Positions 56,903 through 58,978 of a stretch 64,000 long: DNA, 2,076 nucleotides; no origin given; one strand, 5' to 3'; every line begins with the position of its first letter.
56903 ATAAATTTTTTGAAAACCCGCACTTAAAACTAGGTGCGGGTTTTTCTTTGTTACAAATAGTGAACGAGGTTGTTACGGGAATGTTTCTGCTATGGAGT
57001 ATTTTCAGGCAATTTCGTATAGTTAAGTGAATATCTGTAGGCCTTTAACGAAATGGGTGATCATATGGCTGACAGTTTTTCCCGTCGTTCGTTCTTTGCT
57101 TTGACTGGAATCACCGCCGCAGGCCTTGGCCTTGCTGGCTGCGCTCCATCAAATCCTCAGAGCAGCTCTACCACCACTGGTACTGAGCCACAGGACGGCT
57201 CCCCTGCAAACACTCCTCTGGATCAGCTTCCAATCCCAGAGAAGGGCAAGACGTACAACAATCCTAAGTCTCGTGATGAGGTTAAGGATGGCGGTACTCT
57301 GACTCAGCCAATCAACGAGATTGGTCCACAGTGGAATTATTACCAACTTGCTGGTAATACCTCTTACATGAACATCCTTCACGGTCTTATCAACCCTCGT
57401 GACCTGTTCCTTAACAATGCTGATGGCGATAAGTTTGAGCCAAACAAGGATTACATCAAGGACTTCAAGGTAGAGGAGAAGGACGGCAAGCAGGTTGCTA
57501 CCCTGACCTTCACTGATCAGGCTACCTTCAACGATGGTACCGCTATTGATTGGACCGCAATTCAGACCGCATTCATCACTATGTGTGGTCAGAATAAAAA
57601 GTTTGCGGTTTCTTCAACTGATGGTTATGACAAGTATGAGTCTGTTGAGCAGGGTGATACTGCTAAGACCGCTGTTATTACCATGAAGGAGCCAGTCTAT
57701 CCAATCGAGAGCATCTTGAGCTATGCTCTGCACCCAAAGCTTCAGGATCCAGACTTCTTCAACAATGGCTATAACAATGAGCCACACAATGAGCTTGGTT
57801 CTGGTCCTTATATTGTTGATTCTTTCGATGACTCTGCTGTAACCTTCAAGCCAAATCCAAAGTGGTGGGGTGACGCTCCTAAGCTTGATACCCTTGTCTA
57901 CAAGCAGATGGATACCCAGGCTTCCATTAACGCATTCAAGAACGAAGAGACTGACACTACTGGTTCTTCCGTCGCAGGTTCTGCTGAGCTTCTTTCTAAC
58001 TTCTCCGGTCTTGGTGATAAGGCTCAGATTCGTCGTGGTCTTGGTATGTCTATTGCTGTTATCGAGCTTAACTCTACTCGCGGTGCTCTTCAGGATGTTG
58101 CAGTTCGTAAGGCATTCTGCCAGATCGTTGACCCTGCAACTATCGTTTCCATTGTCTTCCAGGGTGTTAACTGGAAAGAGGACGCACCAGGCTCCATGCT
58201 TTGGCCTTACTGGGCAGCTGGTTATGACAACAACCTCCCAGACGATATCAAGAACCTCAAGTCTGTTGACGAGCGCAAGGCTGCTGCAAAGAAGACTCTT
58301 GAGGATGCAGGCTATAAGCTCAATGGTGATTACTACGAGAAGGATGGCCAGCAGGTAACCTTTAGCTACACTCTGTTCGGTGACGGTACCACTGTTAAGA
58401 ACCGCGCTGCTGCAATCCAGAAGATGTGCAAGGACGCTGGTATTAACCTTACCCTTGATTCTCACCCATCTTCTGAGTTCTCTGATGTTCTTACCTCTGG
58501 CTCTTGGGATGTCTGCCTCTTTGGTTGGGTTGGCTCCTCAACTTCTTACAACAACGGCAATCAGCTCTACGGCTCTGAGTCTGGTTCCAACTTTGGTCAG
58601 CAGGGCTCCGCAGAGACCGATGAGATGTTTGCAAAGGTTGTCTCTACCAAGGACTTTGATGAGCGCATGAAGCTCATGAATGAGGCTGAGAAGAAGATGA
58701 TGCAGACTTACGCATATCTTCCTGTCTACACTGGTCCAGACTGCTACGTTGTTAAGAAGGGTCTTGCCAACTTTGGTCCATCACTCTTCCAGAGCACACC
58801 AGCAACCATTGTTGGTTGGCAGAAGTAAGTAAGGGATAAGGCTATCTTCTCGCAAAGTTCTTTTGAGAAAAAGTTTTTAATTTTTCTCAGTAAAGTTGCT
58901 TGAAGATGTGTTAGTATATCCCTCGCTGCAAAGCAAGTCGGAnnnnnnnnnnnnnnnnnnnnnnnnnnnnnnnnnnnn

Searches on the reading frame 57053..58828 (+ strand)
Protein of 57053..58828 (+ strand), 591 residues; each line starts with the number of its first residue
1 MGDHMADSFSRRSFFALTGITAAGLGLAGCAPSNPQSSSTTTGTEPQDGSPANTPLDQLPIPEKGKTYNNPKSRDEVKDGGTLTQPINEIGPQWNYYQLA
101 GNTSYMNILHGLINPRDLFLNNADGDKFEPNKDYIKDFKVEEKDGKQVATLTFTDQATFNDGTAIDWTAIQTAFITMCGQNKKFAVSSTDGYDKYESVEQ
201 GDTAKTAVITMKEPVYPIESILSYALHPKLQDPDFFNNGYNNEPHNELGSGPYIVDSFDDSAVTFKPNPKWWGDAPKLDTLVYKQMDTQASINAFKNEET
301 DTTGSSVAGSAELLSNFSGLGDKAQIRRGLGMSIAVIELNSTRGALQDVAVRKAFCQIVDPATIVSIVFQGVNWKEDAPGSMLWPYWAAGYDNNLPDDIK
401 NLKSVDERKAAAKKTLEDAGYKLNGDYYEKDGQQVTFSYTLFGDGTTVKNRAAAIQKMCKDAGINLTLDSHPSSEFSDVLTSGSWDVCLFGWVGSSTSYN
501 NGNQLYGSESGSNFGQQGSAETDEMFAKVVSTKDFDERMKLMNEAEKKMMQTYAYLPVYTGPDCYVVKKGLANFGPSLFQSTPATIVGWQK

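Call 8: search_protein_families(library=pfam, proteins=[window:57053-58828:+], max_evalue=0.00001)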
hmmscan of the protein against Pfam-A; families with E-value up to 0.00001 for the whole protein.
window:57053-58828:+ (591 aa): 1 family
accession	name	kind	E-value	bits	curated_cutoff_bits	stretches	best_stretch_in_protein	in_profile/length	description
PF00496.27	SBP_bac_5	-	5.7e-48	164.3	32.4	1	141-513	11-367/368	Bacterial extracellular solute-binding proteins, family 5 Middle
